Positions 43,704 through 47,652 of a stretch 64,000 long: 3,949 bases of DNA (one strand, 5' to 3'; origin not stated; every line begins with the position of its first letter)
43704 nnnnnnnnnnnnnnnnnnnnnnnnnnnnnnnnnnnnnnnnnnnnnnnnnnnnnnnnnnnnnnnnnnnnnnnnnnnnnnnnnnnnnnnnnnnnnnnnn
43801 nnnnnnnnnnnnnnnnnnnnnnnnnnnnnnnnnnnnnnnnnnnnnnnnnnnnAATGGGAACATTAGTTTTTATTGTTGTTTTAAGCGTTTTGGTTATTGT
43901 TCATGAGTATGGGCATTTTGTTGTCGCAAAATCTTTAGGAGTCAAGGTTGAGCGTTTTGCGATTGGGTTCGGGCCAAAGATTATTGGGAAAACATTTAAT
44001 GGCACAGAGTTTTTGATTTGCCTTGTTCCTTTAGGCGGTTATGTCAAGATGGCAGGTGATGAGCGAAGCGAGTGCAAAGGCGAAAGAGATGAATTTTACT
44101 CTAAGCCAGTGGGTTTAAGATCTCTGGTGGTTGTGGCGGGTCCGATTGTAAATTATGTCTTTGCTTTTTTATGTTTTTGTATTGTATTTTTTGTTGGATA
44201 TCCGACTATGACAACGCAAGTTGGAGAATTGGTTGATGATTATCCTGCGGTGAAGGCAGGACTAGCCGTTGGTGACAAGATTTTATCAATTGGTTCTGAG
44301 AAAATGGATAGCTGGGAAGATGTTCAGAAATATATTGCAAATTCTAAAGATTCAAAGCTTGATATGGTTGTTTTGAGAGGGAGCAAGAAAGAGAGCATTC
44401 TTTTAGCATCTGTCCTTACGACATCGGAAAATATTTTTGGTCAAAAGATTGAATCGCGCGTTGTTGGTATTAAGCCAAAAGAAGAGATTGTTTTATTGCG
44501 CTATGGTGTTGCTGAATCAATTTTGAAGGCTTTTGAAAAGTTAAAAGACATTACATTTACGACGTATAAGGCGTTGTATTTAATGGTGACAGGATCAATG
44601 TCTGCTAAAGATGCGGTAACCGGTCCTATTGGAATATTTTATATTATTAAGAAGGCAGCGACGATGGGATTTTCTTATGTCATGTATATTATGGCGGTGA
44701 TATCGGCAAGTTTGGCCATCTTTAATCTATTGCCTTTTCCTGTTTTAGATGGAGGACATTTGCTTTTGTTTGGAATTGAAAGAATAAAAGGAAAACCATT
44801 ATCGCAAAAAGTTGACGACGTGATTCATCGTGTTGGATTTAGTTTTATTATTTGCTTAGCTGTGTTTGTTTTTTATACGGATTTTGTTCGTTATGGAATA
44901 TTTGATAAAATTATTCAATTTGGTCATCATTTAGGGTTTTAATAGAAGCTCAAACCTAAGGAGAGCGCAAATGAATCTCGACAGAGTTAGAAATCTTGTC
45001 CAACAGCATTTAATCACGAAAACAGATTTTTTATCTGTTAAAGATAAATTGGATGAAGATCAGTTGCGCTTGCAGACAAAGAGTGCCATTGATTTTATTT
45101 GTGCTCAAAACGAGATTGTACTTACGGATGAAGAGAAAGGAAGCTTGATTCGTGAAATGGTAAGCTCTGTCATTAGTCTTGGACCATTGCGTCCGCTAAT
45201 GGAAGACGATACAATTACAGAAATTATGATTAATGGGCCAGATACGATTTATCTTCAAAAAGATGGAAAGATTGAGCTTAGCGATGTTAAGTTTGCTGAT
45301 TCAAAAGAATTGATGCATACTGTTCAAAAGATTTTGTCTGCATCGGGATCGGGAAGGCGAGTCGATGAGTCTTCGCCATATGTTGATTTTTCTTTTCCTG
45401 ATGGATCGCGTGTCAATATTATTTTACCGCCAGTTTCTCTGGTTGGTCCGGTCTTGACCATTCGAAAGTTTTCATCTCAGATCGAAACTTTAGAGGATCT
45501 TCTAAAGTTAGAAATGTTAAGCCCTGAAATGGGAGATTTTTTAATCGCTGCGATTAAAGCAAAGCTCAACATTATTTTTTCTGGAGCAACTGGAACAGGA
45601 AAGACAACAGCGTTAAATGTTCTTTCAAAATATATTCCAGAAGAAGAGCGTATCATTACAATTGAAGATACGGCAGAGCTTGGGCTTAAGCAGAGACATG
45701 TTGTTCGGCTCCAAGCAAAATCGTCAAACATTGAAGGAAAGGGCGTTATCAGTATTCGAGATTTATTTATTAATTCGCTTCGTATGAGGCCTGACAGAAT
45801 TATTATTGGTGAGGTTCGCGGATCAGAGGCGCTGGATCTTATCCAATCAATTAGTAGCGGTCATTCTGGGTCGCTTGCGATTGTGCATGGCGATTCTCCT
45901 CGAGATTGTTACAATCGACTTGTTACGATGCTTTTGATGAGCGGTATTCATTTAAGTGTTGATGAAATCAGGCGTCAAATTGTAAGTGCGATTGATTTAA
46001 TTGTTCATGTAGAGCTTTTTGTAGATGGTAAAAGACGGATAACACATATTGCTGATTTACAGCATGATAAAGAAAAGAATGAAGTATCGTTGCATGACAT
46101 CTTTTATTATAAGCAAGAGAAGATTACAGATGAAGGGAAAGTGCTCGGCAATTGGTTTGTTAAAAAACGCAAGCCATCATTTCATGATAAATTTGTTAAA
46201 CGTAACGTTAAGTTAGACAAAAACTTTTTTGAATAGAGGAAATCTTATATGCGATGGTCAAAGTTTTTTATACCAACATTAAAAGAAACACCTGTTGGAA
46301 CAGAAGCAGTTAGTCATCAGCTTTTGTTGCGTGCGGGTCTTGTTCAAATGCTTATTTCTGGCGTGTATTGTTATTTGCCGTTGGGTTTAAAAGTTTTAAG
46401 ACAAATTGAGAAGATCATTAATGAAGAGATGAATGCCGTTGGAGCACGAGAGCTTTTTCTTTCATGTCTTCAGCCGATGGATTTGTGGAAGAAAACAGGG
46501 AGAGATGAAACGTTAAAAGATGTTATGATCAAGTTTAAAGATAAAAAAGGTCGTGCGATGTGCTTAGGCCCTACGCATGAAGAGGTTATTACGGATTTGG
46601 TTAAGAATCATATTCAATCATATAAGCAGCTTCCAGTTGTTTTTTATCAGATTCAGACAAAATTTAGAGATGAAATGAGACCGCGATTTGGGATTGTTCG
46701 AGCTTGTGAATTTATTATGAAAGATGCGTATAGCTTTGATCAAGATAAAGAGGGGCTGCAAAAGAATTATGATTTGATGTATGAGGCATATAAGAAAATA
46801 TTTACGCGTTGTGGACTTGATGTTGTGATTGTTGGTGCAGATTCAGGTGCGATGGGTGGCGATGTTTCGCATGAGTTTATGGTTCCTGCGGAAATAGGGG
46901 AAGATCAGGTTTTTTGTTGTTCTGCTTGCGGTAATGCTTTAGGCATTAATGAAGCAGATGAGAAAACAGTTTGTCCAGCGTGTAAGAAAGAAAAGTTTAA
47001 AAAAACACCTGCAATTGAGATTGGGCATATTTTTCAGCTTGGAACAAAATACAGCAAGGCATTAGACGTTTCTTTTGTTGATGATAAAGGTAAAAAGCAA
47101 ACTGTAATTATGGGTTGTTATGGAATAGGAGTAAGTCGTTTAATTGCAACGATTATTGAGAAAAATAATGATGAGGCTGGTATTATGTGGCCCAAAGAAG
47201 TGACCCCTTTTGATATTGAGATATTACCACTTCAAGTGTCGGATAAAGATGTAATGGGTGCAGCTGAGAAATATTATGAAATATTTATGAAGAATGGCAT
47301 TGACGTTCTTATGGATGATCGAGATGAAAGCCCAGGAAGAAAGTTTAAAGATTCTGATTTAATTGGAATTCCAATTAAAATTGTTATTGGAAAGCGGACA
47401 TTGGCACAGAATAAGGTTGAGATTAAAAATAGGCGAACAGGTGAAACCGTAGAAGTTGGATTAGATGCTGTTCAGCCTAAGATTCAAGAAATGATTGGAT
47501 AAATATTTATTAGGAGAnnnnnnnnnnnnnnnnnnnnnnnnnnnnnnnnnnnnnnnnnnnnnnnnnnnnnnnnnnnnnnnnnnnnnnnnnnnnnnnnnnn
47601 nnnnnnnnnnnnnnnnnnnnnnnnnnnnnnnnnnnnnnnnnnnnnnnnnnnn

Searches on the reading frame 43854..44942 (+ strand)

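Call 68: search_protein_families(library=pfam, proteins=[window:43854-44942:+], max_evalue=0.000001)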
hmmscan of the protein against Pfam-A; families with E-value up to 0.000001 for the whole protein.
window:43854-44942:+ (362 aa): 2 families
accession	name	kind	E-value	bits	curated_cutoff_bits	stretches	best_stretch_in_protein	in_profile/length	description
PF02163.28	Peptidase_M50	-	1e-67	228.1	27.2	1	6-334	2-220/221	Peptidase family M50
PF17820.7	PDZ_6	-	2e-09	37.5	27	1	125-175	4-54/54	PDZ domain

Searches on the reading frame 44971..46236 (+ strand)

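Call 68: search_protein_families(library=pfam, proteins=[window:44971-46236:+], max_evalue=0.000001)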
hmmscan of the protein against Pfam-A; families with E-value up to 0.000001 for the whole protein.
window:44971-46236:+ (421 aa): 1 family
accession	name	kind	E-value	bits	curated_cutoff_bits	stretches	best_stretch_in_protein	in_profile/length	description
PF00437.27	T2SSE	-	1.6e-50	172.2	24.9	1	70-345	5-273/370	Type II/IV secretion system protein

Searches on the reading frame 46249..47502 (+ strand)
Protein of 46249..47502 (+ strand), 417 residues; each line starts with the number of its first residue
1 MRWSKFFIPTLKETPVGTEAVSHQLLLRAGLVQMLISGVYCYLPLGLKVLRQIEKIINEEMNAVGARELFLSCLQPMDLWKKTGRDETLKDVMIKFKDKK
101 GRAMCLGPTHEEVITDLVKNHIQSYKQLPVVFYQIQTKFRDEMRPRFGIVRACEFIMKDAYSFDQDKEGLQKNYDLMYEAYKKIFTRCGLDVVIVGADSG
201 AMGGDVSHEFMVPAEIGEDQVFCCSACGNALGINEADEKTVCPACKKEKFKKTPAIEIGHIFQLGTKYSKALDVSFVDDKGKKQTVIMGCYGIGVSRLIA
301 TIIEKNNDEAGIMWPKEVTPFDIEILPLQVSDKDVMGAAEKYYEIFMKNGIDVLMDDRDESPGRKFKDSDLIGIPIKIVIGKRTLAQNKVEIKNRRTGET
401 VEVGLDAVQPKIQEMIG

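Call 68: search_protein_families(library=pfam, proteins=[window:46249-47502:+], max_evalue=0.000001)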
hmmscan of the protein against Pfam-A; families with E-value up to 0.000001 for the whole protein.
window:46249-47502:+ (417 aa): 2 families
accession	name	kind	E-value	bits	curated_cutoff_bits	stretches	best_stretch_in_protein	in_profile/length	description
PF00587.30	tRNA-synt_2b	-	1.3e-32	113.8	29.3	1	95-306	2-179/179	tRNA synthetase class II core domain (G, H, P, S and T)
PF03129.25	HGTP_anticodon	-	1.1e-21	77.3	21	1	325-414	4-93/94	Anticodon binding domain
